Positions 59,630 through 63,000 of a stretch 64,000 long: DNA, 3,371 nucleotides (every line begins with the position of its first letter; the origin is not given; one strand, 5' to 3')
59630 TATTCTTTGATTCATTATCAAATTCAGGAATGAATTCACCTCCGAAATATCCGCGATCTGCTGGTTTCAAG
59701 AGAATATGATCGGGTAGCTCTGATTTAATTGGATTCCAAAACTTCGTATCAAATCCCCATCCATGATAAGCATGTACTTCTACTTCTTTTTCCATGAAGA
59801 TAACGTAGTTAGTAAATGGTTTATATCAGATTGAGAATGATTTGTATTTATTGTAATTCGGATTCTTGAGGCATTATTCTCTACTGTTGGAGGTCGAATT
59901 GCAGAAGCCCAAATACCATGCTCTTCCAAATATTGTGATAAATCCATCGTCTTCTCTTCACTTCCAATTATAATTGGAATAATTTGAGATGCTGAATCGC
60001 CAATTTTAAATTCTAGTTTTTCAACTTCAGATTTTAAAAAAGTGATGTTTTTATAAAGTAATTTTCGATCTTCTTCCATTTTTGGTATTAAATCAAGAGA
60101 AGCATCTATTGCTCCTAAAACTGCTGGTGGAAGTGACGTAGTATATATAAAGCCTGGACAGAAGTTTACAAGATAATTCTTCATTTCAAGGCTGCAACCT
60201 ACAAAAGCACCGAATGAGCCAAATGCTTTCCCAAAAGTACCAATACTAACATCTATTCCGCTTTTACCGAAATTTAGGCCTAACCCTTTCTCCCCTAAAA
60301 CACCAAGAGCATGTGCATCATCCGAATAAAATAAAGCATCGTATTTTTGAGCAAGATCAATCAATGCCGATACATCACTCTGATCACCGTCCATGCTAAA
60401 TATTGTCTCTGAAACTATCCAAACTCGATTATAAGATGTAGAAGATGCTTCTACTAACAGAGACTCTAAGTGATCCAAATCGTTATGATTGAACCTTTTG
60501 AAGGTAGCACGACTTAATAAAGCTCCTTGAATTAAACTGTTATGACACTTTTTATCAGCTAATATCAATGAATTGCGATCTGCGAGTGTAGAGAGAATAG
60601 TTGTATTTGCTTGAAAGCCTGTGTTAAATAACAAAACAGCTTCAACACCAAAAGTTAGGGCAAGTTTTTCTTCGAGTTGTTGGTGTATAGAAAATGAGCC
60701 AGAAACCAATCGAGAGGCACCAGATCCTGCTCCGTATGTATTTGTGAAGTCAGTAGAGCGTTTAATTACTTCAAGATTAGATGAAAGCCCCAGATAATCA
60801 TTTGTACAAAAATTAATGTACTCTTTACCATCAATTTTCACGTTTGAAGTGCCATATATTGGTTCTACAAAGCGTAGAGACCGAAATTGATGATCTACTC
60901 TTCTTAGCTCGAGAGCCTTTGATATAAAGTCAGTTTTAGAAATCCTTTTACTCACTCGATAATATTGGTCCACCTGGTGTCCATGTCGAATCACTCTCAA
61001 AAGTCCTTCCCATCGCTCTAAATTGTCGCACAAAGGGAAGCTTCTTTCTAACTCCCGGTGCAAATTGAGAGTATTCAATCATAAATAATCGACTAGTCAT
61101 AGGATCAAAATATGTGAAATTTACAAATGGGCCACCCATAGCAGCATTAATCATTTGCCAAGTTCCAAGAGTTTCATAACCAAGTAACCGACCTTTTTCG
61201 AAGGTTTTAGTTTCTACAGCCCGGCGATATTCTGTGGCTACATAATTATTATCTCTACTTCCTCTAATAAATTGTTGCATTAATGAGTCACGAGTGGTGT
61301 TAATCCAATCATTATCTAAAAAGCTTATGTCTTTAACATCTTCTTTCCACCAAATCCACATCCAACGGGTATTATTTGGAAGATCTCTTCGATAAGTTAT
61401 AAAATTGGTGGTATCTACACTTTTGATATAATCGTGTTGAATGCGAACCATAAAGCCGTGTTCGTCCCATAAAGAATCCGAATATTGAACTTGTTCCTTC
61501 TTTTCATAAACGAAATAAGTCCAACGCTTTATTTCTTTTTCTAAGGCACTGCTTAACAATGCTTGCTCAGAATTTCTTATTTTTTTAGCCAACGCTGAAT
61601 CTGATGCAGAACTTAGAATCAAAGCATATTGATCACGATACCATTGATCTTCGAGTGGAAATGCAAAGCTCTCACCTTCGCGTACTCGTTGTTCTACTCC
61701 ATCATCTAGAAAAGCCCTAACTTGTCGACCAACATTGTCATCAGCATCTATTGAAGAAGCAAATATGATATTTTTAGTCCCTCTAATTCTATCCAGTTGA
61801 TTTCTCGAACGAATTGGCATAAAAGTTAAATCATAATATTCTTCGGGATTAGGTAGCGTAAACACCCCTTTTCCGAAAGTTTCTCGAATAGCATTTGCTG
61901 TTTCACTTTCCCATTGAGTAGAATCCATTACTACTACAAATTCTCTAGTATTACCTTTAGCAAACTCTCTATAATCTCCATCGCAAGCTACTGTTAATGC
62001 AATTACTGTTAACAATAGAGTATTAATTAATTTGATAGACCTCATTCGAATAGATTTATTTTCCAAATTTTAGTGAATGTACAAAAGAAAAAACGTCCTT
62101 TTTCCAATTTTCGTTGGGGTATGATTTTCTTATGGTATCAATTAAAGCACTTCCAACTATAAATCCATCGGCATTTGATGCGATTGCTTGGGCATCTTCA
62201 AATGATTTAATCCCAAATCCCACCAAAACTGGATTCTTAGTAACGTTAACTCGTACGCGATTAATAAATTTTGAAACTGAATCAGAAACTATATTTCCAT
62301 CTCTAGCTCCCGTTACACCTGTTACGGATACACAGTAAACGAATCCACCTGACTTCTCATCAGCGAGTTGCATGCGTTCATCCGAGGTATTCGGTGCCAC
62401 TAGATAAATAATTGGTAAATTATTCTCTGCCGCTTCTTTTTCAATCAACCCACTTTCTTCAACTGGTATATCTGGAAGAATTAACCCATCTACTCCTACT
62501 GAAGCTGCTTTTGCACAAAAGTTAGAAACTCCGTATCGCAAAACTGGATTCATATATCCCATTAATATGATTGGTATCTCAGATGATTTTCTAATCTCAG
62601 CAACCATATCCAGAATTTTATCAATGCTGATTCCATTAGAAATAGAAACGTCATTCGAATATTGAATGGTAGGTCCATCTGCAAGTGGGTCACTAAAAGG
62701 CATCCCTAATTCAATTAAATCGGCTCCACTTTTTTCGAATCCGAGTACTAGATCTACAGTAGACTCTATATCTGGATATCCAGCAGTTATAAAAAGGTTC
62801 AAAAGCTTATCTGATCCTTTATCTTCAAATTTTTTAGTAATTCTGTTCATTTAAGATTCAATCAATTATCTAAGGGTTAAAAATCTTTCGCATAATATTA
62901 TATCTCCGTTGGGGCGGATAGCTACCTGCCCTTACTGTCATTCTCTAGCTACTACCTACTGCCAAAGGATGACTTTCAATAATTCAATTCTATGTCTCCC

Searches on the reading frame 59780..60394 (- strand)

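Call 72: search_protein_families(library=pfam, max_evalue=0.00001, proteins=[window:59780-60394:-])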
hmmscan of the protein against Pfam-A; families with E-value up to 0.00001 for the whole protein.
window:59780-60394:- (204 aa): 1 family
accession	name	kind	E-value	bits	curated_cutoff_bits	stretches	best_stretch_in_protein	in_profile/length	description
PF00155.27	Aminotran_1_2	-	5.2e-30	105.3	19.7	1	5-197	165-360/361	Aminotransferase class I and II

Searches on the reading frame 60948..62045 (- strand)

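Call 72: search_protein_families(library=pfam, max_evalue=0.00001, proteins=[window:60948-62045:-])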
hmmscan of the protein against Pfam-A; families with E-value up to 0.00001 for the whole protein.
window:60948-62045:- (365 aa): 1 family
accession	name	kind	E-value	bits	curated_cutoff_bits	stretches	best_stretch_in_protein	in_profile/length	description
PF16125.10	DUF4837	-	3.7e-47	161.2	25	1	29-342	1-289/295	Domain of unknown function (DUF4837)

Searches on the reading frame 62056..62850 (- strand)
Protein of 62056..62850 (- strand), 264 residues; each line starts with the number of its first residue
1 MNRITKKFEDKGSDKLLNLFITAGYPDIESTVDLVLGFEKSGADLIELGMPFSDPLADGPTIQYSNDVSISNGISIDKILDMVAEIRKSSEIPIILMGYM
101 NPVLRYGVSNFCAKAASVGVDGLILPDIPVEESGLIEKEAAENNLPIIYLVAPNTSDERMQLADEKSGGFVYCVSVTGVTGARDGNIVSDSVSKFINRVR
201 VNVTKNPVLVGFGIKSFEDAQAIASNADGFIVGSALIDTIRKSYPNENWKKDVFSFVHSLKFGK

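Call 84: find_encoding_contigs(protein=window:62056-62850:-, flank=10000, max_places=3)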
Protein window:62056-62850:- (264 aa): 2 contigs read that carry it; 1 place shown.
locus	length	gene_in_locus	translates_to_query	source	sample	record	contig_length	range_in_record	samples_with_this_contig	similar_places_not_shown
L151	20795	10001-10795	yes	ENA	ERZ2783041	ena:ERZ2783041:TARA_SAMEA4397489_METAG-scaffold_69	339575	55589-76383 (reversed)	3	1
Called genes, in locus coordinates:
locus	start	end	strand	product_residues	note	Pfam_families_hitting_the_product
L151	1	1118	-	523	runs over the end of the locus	PF15902:Sortilin-Vps10 (faint), PF02012:BNR (faint), PF14870:PSII_BNR (faint), PF13860:FlgD_ig (weak)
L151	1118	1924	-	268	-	-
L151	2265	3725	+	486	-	PF04715:, PF00425:Chorismate_bind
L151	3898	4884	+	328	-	PF00579:tRNA-synt_1b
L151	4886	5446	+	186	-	PF00117:GATase, PF07722:Peptidase_C26 (weak)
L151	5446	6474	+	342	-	PF02885:Glycos_trans_3N, PF00591:Glycos_transf_3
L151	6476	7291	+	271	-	PF00218:IGPS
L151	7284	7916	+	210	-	PF00697:PRAI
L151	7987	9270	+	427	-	PF00291:PALP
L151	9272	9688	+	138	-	-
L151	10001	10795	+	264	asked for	PF00290:Trp_syntA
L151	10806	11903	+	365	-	PF16125:DUF4837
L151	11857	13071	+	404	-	PF00155:Aminotran_1_2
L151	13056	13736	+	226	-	-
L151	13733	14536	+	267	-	PF13489:Methyltransf_23, PF05175:MTS (weak), PF08241:Methyltransf_11, PF08242:Methyltransf_12, PF13649:Methyltransf_25, PF13847:Methyltransf_31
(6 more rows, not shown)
